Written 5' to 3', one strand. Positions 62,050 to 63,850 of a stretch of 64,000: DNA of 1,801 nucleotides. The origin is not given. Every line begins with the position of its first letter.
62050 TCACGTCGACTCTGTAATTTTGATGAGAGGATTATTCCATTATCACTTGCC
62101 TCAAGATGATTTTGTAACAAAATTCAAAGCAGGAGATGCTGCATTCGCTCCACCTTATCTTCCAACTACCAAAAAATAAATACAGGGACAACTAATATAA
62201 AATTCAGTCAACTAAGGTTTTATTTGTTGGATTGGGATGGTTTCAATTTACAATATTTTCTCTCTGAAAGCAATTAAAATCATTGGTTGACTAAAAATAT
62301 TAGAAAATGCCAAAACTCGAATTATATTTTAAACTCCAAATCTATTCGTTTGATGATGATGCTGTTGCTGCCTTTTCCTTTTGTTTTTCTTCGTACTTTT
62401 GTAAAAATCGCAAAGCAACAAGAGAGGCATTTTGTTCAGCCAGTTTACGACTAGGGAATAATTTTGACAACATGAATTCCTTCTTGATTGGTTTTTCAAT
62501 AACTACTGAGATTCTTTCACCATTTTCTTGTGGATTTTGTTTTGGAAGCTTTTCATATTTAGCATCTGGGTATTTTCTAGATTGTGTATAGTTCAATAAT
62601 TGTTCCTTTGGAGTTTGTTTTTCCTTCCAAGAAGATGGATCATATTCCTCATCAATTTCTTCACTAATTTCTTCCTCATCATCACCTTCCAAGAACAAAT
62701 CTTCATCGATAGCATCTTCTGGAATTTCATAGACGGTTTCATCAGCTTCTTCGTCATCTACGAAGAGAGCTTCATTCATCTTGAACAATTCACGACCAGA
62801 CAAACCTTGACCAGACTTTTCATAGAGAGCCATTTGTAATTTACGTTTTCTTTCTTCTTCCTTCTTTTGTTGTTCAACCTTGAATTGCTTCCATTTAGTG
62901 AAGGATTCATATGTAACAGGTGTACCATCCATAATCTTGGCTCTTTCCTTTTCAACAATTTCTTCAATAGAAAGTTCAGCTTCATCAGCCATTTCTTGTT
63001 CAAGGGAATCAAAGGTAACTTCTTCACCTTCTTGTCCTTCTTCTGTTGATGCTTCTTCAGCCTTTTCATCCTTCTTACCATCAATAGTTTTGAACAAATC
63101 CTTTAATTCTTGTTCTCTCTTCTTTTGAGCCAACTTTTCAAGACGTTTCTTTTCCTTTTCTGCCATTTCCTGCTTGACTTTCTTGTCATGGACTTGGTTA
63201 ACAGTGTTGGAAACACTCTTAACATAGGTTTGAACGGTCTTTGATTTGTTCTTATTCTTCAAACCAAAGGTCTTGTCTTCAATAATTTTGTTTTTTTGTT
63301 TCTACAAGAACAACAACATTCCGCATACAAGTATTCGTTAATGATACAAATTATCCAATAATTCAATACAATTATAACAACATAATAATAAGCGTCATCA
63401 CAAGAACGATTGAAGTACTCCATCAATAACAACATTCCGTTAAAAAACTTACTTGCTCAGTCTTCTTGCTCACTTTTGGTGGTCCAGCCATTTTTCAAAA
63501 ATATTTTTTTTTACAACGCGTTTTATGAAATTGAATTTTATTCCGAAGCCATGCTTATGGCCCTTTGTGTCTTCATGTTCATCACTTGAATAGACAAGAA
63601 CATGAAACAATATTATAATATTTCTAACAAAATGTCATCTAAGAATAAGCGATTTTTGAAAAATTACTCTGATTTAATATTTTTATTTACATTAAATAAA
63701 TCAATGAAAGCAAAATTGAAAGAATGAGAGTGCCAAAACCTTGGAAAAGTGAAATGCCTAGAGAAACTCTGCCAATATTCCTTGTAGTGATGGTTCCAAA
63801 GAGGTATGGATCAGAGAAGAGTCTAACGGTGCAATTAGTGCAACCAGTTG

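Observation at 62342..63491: ZC3H15/DFRP1 homologue that retains the DRG-binding (DFRP) region but has no CCCH zinc fingers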

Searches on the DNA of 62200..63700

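Call 74: search_rna_families(source=window, start=62200, end=63700, threshold=evalue, max_evalue=1)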
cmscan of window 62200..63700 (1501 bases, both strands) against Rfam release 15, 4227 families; matches with E-value up to 1: 5.
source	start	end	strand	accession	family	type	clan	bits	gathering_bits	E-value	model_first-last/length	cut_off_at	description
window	62646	62725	-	RF00160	snoZ159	Gene; snRNA; snoRNA; CD-box;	CL00065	21.1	39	0.68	1-86/86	no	Small nucleolar RNA Z159/U59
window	63647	63672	+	RF00612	SNORD75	Gene; snRNA; snoRNA; CD-box;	-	18.2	50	0.15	31-58/62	no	Small nucleolar RNA SNORD75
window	62638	62689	-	RF01139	sR2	Gene; snRNA; snoRNA; CD-box;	-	18.1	42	0.31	1-57/57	no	Small nucleolar RNA sR2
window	62611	62661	-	RF01222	sn2417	Gene; snRNA; snoRNA; CD-box;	-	18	80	0.86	1-123/123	no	Small nucleolar RNA sn2417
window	62624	62745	-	RF00516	ylbH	Cis-reg; leader;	-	17.5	50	0.65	1-122/122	no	ylbH leader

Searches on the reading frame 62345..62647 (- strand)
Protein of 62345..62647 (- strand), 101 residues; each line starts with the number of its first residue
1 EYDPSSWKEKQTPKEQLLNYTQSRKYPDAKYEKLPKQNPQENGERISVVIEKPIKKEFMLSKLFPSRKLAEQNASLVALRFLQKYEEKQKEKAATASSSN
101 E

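Call 18: search_solved_structures(query=A2, max_evalue=0.01, show_alignments=2)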
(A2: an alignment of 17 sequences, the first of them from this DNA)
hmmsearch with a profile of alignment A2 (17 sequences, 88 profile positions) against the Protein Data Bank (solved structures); distinct sequences matched with E-value up to 0.01: 25.
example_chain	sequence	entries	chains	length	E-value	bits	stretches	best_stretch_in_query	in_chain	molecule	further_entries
1whn_A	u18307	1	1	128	5e-08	36.9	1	6-77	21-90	hypothetical protein RIKEN cDNA 2310016K04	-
2n3f_A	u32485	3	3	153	5.6e-08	36.7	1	14-82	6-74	Double-stranded RNA-binding protein 4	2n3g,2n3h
5oc4_A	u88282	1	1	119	3.5e-07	34.1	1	2-77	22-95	tRNA-dihydrouridine(20) synthase [NAD(P)+]-like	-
4wft_C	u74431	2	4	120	7.2e-07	33.1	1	2-77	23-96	tRNA-dihydrouridine(20) synthase [NAD(P)+]-like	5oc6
6ei8_A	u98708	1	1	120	1.6e-06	32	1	11-77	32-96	tRNA-dihydrouridine(20) synthase [NAD(P)+]-like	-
2l2n_A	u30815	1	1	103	1.8e-06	31.8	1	14-84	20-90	Hyponastic leave 1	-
3adg_A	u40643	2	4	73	3.3e-06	31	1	14-81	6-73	F21M12.9 protein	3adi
6f00_B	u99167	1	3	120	9.1e-06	29.6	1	2-77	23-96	tRNA-dihydrouridine(20) synthase [NAD(P)+]-like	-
5n8l_A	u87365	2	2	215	9e-05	26.4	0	11-80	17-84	RISC-loading complex subunit TARBP2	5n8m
5zak_B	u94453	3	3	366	0.00011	26.1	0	11-80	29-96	RISC-loading complex subunit TARBP2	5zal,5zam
9jmu_A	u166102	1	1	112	0.0002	25.3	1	14-81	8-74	Double-stranded RNA-binding protein 3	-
7zpj_D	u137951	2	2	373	0.00024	25.1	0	11-80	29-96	RISC-loading complex subunit TARBP2 isoform 1 | RISC-loading complex subunit TARBP2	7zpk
5oc5_A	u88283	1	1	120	0.00024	25.1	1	2-77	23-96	tRNA-dihydrouridine(20) synthase [NAD(P)+]-like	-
6i3r_A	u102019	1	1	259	0.00033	24.6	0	12-79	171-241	Dosage compensation regulator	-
5ztm_A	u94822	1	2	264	0.00037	24.5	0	12-79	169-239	Dosage compensation regulator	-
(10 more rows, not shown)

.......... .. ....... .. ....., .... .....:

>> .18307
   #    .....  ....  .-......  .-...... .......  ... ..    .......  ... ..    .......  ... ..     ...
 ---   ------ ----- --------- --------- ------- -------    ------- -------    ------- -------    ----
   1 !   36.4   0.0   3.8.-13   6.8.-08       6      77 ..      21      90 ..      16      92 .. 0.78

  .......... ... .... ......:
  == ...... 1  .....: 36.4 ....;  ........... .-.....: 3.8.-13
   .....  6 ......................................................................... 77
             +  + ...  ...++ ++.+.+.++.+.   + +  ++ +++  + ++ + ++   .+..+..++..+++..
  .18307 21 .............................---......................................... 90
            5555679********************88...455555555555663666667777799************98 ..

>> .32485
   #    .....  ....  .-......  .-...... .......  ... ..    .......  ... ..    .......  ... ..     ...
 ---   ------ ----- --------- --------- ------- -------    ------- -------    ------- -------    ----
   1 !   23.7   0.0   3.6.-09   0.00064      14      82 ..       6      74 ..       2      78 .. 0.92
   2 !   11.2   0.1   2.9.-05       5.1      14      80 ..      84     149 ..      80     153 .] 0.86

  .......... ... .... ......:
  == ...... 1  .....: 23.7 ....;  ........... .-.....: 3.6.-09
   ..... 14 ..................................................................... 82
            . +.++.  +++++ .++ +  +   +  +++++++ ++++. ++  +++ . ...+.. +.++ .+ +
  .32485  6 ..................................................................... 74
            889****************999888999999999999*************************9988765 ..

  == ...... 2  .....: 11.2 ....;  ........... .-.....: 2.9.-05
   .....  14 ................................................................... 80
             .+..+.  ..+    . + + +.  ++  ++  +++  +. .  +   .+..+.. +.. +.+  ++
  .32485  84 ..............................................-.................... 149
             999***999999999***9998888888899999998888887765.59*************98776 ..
